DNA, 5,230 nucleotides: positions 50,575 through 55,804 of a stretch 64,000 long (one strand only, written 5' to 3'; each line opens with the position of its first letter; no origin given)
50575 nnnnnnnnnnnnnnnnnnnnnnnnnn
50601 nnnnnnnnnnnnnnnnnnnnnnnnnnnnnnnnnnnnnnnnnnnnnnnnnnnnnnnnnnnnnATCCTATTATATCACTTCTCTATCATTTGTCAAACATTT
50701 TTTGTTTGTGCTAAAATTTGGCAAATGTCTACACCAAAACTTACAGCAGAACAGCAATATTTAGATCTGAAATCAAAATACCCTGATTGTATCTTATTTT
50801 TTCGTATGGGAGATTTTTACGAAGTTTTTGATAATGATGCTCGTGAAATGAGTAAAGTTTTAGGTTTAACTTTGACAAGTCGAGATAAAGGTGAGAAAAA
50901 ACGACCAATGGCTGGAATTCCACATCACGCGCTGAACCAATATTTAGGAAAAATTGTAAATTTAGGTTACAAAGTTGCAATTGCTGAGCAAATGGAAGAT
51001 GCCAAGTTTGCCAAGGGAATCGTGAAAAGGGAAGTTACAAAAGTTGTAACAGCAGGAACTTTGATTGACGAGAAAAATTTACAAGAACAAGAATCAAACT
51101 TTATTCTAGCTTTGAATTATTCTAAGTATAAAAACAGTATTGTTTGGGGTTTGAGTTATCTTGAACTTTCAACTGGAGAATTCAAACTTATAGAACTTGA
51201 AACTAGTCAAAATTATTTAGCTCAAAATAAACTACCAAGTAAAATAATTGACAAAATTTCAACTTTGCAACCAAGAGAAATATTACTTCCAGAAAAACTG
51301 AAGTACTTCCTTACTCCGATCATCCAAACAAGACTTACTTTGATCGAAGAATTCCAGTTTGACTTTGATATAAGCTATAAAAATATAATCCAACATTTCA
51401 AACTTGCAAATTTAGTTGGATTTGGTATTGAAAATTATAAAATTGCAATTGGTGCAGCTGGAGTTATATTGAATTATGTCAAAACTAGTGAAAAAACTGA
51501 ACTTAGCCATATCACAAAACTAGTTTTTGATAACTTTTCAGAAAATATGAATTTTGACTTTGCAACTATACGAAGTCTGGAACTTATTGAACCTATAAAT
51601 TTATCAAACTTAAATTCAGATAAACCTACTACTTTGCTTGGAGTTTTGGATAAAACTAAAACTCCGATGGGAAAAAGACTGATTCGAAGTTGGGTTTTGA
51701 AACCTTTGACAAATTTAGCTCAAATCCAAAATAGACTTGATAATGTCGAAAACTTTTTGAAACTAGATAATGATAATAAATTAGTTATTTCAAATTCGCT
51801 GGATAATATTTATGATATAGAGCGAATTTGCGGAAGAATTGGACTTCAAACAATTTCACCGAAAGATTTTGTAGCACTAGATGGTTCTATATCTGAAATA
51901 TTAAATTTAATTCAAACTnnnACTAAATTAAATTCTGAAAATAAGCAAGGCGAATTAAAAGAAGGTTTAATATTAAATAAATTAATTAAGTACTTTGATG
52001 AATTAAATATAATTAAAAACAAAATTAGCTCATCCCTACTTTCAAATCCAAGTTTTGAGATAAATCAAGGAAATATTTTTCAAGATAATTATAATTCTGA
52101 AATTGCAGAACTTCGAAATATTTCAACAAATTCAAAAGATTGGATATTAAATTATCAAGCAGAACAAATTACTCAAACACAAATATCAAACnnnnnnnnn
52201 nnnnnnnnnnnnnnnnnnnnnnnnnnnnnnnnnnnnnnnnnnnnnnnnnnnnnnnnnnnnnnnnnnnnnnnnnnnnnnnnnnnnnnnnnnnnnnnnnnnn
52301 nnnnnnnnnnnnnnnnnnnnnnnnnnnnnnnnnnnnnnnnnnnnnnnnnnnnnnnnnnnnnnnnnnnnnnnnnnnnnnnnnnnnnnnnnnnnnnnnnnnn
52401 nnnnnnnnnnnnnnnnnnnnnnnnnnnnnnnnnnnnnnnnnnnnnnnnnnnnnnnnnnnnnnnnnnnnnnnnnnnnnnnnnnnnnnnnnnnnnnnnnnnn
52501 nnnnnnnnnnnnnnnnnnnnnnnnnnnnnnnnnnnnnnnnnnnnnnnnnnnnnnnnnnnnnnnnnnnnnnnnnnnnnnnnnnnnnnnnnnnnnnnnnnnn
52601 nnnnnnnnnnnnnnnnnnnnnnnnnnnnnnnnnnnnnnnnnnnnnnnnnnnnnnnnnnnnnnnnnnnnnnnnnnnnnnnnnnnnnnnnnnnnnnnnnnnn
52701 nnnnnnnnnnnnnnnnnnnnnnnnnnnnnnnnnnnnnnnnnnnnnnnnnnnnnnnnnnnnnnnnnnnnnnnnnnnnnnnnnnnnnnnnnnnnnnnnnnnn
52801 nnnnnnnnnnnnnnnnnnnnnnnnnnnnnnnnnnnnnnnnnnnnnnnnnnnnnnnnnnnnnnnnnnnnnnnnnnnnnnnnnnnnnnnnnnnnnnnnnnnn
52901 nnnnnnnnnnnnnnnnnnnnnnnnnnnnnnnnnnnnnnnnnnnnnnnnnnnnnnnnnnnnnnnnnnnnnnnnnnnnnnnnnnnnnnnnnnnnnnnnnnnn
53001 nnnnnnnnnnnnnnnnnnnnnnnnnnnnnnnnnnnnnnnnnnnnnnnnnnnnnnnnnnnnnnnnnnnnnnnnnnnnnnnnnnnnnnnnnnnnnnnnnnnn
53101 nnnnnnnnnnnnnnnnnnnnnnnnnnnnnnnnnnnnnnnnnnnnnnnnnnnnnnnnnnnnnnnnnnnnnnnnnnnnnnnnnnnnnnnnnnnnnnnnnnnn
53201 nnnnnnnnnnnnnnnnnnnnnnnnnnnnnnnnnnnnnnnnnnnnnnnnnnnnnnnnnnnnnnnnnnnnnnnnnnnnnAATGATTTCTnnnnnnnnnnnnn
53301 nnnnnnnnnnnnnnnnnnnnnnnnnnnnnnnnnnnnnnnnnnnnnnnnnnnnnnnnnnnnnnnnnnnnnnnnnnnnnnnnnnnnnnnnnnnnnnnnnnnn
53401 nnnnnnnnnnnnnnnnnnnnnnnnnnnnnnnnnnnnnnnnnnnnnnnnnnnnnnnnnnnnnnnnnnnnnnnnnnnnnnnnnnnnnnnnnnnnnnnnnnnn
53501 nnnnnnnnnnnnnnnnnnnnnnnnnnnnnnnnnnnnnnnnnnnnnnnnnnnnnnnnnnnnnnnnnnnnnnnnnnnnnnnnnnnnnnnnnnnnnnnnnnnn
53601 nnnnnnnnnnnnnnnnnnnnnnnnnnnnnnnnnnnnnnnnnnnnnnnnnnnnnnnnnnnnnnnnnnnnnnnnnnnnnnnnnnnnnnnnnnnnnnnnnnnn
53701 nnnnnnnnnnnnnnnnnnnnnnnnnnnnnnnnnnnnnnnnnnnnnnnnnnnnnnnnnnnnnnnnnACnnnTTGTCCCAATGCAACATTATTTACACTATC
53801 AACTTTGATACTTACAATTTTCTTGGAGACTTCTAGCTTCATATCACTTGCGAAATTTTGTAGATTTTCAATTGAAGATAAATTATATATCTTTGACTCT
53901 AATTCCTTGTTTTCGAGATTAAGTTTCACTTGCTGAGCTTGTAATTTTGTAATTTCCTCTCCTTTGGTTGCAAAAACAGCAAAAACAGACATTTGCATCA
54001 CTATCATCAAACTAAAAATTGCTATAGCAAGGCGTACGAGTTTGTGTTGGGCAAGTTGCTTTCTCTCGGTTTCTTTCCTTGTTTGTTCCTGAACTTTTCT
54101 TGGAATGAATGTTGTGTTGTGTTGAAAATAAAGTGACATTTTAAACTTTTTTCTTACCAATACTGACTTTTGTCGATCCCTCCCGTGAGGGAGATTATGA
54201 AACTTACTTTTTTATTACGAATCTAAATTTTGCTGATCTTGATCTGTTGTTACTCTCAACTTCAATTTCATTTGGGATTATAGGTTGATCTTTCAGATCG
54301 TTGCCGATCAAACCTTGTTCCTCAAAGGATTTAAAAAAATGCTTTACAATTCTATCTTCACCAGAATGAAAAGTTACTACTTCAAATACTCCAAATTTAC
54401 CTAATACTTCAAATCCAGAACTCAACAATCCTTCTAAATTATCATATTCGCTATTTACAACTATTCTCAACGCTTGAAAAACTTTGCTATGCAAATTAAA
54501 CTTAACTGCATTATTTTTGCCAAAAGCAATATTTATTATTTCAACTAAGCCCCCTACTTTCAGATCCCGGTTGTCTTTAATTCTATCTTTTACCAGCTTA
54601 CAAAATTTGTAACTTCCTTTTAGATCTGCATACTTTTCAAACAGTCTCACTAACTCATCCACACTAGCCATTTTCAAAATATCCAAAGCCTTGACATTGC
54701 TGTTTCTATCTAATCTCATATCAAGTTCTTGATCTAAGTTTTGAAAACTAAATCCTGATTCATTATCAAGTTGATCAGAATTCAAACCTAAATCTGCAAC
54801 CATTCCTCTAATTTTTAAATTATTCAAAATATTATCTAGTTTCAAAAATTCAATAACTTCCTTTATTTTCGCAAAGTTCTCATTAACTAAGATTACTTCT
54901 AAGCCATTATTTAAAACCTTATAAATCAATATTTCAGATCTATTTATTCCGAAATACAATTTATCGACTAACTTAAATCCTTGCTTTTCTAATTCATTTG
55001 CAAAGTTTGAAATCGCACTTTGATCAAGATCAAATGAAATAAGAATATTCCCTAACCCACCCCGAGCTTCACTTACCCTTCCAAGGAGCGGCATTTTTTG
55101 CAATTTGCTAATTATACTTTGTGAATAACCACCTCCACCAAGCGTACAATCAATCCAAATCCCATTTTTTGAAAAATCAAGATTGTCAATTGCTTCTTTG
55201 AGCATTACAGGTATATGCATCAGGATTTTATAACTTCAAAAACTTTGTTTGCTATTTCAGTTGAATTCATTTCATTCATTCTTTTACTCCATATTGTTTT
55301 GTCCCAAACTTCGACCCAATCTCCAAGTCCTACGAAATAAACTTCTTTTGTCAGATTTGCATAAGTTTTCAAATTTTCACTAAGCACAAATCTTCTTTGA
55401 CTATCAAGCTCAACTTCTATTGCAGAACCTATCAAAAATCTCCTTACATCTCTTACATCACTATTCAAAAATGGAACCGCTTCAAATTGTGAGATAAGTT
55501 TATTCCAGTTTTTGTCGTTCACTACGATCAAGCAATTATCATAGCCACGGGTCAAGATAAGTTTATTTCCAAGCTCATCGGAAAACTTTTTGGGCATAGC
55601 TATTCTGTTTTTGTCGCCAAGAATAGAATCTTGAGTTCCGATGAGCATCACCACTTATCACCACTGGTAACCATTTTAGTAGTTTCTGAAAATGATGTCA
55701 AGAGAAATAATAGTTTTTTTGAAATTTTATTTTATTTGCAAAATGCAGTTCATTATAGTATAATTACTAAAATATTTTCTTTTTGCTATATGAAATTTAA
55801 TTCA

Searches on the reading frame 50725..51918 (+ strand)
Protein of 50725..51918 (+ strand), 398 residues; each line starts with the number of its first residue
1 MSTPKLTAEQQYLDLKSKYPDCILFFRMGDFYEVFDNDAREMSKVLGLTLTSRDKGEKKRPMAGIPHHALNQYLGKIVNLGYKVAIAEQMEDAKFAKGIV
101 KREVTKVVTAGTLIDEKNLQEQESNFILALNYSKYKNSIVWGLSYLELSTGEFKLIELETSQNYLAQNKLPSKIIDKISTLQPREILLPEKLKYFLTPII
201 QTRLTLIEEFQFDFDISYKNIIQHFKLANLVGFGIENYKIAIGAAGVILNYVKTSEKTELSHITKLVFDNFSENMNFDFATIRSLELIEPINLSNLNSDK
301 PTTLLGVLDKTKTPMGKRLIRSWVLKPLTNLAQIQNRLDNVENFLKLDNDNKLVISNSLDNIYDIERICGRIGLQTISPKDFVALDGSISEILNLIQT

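Call 69: find_encoding_contigs(protein=window:50725-51918:+, flank=5000, max_places=10)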
Protein window:50725-51918:+ (398 aa): no gene with exactly this product is on record in the collection.

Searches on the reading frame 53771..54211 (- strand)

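Call 27: search_protein_families(library=pfam, proteins=[window:53771-54211:-], max_evalue=0.01)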
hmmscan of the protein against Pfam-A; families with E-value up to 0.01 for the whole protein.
window:53771-54211:- (147 aa): 1 family
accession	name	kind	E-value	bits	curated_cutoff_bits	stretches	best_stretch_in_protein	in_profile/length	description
PF04977.20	DivIC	-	0.00011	22.4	28.9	1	62-113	2-53/80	Septum formation initiator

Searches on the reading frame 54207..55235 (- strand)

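Call 27: search_protein_families(library=pfam, proteins=[window:54207-55235:-], max_evalue=0.01)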
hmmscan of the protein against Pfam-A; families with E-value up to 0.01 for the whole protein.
window:54207-55235:- (343 aa): 1 family
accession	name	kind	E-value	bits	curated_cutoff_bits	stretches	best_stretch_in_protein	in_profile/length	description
PF01795.25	Methyltransf_5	-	1.1e-57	196.3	27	1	6-342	3-308/309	MraW methylase family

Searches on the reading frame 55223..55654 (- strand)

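Call 27: search_protein_families(library=pfam, proteins=[window:55223-55654:-], max_evalue=0.01)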
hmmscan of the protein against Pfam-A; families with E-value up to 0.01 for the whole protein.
window:55223-55654:- (144 aa): 1 family
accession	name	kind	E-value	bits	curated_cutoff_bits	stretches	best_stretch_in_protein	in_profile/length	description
PF02381.23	MraZ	-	2.3e-24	85.6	23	2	75-134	2-64/72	MraZ protein, putative antitoxin-like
